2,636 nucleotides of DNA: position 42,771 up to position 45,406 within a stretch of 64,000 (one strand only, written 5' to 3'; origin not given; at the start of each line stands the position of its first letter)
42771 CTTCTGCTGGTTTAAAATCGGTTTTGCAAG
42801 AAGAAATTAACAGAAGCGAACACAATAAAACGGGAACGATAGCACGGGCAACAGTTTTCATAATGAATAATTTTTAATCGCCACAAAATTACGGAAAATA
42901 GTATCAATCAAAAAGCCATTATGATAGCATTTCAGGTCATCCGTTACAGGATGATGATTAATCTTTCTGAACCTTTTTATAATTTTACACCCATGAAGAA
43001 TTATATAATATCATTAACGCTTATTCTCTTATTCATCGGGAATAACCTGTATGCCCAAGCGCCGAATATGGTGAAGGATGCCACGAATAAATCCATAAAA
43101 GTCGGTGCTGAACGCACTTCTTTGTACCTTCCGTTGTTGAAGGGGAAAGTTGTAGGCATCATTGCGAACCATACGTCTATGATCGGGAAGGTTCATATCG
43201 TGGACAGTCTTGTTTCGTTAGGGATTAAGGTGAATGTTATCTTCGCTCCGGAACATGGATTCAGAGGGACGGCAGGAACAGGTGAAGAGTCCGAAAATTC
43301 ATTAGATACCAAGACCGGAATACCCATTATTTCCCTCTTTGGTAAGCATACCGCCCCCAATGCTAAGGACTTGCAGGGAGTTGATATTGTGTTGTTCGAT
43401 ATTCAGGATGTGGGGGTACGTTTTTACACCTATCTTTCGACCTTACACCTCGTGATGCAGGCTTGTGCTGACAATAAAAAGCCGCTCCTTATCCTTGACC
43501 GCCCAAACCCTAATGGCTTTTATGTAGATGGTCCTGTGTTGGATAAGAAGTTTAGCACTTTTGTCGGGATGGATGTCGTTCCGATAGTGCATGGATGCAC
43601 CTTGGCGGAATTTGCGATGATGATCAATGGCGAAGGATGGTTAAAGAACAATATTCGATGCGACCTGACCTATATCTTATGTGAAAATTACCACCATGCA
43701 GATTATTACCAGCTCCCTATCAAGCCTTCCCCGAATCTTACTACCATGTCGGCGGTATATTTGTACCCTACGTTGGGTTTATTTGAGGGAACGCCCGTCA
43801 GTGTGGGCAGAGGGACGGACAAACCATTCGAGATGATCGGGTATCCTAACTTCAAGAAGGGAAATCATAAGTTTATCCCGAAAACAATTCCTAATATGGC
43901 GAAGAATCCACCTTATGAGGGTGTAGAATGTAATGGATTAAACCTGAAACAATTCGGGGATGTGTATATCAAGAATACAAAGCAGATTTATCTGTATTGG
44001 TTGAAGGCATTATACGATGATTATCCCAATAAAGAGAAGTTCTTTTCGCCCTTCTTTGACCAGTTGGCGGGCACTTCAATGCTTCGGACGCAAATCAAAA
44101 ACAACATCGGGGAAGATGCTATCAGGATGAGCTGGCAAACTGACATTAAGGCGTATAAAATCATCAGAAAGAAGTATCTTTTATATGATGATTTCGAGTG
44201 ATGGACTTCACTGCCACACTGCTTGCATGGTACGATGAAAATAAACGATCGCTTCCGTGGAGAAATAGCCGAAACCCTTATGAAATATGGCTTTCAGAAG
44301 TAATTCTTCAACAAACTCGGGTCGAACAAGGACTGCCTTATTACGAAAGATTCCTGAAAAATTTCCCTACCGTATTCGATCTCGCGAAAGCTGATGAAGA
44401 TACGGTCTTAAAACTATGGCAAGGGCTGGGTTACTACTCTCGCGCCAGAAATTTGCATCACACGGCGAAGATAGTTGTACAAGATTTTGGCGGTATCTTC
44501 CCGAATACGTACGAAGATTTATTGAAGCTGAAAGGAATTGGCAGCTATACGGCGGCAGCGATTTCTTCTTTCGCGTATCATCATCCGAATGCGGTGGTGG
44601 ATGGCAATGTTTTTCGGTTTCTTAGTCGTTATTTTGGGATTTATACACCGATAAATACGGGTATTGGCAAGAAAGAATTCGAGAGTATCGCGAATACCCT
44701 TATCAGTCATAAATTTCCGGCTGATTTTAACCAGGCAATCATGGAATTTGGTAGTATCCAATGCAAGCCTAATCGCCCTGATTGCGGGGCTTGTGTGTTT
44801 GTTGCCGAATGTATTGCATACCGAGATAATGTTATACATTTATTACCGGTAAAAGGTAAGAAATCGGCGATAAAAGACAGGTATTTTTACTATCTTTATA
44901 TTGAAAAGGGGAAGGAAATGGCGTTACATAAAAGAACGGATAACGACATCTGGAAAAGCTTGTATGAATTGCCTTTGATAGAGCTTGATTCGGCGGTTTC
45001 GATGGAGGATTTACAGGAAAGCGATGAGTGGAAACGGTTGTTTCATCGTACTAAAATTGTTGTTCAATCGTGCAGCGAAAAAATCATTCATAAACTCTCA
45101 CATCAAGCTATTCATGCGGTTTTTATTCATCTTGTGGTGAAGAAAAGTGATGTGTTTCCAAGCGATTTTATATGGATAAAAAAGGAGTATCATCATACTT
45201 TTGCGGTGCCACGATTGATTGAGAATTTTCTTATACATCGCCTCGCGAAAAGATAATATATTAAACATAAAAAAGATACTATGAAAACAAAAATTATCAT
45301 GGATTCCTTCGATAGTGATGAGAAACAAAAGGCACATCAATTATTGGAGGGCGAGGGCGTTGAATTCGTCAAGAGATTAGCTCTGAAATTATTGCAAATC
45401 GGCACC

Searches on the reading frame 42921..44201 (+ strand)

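Call 74: search_protein_families(library=pfam, proteins=[window:42921-44201:+], max_evalue=0.001)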
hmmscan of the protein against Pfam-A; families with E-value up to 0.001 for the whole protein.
window:42921-44201:+ (426 aa): 2 families
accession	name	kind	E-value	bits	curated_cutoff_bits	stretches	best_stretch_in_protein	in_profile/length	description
PF07075.17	NamZ_N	-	4.1e-72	242.3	26.9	1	78-276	1-202/203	Exo-beta-N-acetylmuramidase NamZ, N-terminal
PF20732.2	NamZ_C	-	1.4e-29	104.3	25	1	280-422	1-152/152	Exo-beta-N-acetylmuramidase NamZ, C-terminal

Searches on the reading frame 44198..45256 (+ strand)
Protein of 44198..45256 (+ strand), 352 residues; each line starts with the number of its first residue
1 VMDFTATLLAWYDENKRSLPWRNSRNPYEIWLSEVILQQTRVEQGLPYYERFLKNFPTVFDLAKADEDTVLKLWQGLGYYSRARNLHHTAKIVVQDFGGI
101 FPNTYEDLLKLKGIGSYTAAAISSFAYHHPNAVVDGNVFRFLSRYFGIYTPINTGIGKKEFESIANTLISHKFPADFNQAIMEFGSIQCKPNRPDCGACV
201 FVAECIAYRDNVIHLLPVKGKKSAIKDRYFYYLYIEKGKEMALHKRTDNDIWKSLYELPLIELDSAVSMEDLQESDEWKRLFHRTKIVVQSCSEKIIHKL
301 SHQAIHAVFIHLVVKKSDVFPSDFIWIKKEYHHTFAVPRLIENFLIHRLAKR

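Call 74: search_protein_families(library=pfam, proteins=[window:44198-45256:+], max_evalue=0.001)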
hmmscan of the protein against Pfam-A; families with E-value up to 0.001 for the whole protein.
window:44198-45256:+ (352 aa): 3 families
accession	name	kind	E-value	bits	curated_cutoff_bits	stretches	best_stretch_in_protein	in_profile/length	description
PF00730.31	HhH-GPD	-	7.1e-21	75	26.2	1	33-150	2-91/108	HhH-GPD superfamily base excision DNA repair protein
PF14815.12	NUDIX_4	-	8.7e-13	48.5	35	1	232-345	2-111/113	NUDIX domain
PF00633.29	HHH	-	8.7e-09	35.2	24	1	97-125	2-30/30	Helix-hairpin-helix motif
